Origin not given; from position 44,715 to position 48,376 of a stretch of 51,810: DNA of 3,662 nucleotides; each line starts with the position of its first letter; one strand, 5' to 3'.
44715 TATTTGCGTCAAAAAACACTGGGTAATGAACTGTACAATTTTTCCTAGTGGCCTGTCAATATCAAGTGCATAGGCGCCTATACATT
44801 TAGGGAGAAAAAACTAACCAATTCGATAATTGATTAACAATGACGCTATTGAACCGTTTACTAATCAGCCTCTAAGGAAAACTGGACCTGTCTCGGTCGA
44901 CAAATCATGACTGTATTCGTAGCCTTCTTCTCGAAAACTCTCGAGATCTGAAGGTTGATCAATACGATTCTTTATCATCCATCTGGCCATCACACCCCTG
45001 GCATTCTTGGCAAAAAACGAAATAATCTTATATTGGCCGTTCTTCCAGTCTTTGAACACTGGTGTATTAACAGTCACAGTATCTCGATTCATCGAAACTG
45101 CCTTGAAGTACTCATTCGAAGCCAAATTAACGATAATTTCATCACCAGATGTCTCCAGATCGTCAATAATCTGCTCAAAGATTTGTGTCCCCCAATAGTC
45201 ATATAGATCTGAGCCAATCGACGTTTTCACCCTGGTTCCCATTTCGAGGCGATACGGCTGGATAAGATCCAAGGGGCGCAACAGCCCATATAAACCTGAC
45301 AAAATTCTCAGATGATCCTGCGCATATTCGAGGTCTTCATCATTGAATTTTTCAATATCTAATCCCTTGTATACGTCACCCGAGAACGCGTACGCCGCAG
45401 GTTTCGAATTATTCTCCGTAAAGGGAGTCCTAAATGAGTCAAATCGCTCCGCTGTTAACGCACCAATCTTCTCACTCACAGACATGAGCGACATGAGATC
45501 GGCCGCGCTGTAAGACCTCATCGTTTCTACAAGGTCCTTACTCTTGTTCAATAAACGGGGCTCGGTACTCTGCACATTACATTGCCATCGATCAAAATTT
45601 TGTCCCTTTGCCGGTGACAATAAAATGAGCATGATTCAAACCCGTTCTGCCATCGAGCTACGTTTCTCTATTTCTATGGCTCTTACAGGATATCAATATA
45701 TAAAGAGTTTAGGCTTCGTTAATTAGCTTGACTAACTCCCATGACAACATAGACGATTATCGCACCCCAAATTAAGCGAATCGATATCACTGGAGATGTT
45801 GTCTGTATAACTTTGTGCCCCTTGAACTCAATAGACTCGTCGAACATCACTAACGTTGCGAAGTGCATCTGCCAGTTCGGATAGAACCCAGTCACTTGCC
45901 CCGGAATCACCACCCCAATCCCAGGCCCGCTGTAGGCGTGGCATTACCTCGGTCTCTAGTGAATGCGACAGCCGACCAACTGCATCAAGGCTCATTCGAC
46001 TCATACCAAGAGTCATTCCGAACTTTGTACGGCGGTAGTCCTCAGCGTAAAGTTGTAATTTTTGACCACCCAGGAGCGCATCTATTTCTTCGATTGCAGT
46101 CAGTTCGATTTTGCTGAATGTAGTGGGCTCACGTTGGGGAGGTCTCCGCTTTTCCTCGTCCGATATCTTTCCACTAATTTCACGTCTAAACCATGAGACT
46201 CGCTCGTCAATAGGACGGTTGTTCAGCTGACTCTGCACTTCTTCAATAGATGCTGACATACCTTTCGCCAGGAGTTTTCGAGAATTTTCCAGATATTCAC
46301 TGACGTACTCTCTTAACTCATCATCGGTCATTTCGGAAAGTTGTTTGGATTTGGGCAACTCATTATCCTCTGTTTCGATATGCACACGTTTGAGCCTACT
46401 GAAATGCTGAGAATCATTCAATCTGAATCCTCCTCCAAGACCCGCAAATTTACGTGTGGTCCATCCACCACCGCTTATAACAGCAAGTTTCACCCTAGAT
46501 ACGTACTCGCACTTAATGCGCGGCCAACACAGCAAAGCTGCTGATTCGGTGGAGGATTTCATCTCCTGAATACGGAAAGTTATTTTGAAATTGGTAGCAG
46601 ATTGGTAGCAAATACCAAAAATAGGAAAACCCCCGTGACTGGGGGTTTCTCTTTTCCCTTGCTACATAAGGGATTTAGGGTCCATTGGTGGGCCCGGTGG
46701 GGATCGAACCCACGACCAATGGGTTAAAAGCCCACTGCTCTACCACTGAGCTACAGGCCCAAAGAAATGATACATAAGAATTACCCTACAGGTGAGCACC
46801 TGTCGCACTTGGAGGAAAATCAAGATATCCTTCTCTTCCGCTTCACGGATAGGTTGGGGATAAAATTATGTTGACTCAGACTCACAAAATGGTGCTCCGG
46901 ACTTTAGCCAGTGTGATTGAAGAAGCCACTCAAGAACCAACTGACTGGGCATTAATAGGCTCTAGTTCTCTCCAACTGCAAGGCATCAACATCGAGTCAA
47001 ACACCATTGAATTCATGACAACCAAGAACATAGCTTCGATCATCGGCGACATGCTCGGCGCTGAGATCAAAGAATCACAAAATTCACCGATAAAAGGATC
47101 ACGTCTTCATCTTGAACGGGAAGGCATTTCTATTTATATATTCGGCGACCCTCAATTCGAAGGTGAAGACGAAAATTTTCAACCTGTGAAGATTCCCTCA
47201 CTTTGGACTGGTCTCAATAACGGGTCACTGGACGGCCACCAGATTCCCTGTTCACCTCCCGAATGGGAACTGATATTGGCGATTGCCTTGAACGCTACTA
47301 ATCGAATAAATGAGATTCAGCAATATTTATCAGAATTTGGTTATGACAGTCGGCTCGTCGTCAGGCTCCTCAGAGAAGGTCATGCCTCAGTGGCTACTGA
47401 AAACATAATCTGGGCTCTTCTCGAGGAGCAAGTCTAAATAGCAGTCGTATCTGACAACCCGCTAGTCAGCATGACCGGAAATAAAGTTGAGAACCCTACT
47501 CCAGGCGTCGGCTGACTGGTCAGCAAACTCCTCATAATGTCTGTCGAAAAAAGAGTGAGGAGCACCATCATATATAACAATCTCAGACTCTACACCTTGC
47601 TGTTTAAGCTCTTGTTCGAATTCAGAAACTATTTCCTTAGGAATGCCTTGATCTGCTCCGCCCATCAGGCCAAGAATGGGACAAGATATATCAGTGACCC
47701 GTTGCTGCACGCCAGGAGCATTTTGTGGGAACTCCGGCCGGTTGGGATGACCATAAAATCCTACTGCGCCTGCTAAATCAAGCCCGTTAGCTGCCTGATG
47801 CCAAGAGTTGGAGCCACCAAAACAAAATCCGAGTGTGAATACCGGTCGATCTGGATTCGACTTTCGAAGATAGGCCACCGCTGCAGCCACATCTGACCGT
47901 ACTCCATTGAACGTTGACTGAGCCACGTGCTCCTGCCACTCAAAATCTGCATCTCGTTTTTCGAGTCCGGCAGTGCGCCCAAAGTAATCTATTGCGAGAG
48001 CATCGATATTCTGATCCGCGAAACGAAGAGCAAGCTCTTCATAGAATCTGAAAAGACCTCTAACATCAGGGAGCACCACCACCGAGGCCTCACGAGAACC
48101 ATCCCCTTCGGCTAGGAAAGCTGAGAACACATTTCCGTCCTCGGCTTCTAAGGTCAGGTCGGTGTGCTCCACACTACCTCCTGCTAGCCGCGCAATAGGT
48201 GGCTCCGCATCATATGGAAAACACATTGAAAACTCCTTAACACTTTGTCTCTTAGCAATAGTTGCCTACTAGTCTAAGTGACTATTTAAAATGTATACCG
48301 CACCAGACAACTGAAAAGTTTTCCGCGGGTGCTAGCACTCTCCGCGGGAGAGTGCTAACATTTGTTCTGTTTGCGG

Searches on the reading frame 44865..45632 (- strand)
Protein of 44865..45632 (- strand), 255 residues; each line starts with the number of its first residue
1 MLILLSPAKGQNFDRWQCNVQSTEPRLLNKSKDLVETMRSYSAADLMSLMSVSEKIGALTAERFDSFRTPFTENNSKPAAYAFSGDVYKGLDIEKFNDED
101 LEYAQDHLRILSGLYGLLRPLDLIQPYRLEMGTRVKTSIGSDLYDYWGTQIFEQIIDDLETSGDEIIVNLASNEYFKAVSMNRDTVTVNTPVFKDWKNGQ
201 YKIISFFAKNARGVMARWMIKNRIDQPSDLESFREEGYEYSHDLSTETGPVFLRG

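Call 6: search_protein_families(library=pfam, proteins=[window:44865-45632:-])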
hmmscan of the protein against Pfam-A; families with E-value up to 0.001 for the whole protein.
window:44865-45632:- (255 aa): 2 families
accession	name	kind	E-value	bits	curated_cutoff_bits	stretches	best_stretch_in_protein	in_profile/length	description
PF03883.20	H2O2_YaaD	-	9.7e-87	290.8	29.6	1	1-243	1-235/236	Peroxide stress protein YaaA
PF21818.3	DUF6884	-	2.5e-08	34.6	30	1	102-192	34-121/135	Family of unknown function (DUF6884)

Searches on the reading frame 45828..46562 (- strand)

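Call 6: search_protein_families(library=pfam, proteins=[window:45828-46562:-])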
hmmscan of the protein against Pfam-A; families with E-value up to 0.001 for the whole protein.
window:45828-46562:- (244 aa): 0 families

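Call 50: search_protein_families(library=pfam, proteins=[window:45828-46562:-], max_evalue=10)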
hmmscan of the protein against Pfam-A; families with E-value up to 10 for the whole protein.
window:45828-46562:- (244 aa): 1 family
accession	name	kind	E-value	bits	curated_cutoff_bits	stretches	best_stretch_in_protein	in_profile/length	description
PF21826.1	DUF6887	-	0.065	14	24.2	1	74-89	3-18/62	Family of unknown function (DUF6887)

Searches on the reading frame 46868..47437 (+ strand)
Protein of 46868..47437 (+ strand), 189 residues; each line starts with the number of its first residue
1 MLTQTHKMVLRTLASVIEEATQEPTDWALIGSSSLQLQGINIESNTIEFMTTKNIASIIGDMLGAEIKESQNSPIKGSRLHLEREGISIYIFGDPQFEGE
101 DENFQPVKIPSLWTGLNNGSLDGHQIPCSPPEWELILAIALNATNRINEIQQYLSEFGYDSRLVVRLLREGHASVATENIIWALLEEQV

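Call 6: search_protein_families(library=pfam, proteins=[window:46868-47437:+])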
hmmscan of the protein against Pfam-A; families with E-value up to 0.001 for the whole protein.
window:46868-47437:+ (189 aa): 0 families

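Call 50: search_protein_families(library=pfam, proteins=[window:46868-47437:+], max_evalue=10)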
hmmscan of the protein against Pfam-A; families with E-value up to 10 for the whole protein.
window:46868-47437:+ (189 aa): 3 families
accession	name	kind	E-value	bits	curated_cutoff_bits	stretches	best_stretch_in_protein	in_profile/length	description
PF21275.2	Thi_PPkinase_C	-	0.034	14.4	27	1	84-121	17-54/69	Thiamin pyrophosphokinase, substrate-binding domain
PF24719.1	Imm33-like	-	0.041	14.2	27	1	59-112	18-71/103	Imm33-like domain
PF12702.13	Lipocalin_3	-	0.18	12.4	20.2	1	14-65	31-82/94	Lipocalin-like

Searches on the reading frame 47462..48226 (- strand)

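Call 6: search_protein_families(library=pfam, proteins=[window:47462-48226:-])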
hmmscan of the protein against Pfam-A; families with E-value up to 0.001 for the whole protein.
window:47462-48226:- (254 aa): 3 families
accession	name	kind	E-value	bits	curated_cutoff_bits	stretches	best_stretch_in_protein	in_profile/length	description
PF01738.24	DLH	-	3.6e-33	115.4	21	1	34-250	1-214/217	Dienelactone hydrolase family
PF12146.15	Hydrolase_4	-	7.5e-11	42.2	27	1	46-141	4-90/239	Serine aminopeptidase, S33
PF12697.13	Abhydrolase_6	-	1.4e-05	26.4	26.3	0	59-153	14-93/217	Alpha/beta hydrolase family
